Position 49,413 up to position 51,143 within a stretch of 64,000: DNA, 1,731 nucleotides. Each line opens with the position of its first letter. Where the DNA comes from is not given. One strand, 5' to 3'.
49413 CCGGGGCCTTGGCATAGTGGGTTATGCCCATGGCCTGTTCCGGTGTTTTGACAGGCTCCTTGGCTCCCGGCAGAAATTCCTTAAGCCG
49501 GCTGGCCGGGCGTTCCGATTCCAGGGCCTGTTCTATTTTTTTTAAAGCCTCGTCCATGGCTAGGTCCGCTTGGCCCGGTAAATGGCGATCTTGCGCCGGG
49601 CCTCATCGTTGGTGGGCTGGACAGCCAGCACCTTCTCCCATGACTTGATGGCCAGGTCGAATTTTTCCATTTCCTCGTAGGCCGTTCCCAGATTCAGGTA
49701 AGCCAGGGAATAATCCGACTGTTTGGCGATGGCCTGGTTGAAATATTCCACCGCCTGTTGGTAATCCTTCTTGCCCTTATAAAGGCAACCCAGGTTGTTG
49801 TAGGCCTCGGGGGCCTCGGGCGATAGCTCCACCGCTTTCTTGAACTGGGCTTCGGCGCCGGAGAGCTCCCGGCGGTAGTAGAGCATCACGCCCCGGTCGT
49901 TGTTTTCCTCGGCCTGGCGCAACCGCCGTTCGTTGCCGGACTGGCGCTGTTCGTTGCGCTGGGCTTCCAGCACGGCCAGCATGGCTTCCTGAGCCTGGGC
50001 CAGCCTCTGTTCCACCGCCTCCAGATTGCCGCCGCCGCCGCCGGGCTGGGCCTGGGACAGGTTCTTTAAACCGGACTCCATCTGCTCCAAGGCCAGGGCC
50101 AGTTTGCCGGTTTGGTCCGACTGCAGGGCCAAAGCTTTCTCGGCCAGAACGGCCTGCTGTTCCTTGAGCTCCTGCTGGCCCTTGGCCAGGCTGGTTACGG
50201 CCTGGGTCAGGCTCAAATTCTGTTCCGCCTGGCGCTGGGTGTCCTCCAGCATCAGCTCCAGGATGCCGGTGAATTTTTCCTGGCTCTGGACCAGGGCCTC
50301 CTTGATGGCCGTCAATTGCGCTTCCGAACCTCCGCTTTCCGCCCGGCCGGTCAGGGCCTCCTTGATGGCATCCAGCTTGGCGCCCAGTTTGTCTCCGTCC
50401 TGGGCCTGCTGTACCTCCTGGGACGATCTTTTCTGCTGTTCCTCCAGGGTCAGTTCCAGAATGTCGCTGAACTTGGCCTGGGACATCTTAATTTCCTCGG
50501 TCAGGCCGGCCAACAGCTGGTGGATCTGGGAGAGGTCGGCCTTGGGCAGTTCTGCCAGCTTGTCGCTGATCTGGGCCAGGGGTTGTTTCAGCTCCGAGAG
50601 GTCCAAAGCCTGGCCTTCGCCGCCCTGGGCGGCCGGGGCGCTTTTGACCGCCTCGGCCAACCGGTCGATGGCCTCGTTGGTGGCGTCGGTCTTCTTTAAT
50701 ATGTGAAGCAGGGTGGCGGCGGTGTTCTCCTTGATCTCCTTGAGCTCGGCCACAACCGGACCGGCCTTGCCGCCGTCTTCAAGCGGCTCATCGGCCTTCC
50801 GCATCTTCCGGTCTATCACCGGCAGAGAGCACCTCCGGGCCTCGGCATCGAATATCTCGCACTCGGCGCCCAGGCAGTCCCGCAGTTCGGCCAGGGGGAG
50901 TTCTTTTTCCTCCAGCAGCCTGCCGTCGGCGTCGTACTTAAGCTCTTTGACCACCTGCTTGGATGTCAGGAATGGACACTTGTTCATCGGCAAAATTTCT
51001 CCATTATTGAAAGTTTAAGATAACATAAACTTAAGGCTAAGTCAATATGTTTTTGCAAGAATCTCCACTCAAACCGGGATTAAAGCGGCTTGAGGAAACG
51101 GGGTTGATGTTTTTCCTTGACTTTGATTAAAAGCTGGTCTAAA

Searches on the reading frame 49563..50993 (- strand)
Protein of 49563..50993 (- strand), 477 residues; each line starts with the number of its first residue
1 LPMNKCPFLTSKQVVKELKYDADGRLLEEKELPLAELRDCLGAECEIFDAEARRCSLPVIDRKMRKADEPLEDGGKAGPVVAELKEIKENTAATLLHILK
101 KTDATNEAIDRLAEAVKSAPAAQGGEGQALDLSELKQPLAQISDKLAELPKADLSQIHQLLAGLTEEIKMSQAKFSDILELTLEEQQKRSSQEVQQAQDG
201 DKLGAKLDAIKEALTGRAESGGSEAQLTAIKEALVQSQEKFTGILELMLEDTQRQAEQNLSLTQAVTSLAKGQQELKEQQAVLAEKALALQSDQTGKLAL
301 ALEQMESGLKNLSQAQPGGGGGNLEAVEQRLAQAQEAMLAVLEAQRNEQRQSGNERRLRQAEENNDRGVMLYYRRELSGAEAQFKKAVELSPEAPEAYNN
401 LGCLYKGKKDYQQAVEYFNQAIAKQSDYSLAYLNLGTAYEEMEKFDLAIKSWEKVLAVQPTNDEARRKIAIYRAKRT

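Call 100: search_protein_families(library=pfam, max_evalue=0.00001, proteins=[window:49563-50993:-])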
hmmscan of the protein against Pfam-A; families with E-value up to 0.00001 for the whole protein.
window:49563-50993:- (477 aa): 10 families
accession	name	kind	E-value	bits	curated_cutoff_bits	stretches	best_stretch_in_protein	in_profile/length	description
PF00515.34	TPR_1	-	8.2e-21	73.3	27.8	2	395-427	1-33/34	Tetratricopeptide repeat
PF07719.23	TPR_2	-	7.6e-15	54.2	27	1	395-425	1-31/34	Tetratricopeptide repeat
PF13414.12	TPR_11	-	4.5e-14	52.3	26.8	1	370-406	3-39/42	TPR repeat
PF13181.12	TPR_8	-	1.5e-12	47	25.7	1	396-422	2-28/34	Tetratricopeptide repeat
PF13431.12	TPR_17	-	7.2e-12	45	24.4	0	384-415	2-33/34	Tetratricopeptide repeat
PF13374.12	TPR_10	-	4.8e-10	39.6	27.5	0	397-423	4-30/42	Tetratricopeptide repeat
PF13432.12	TPR_16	-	1.7e-08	35.2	32.7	0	371-426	7-62/65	Tetratricopeptide repeat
PF13176.12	TPR_7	-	3.2e-07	30.4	27.9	0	397-425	1-31/36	Tetratricopeptide repeat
PF13424.12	TPR_12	-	5.8e-07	30.1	30.1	0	367-423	9-73/77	Tetratricopeptide repeat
PF13371.12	TPR_9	-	9.8e-07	29.1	35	0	360-397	28-65/73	Tetratricopeptide repeat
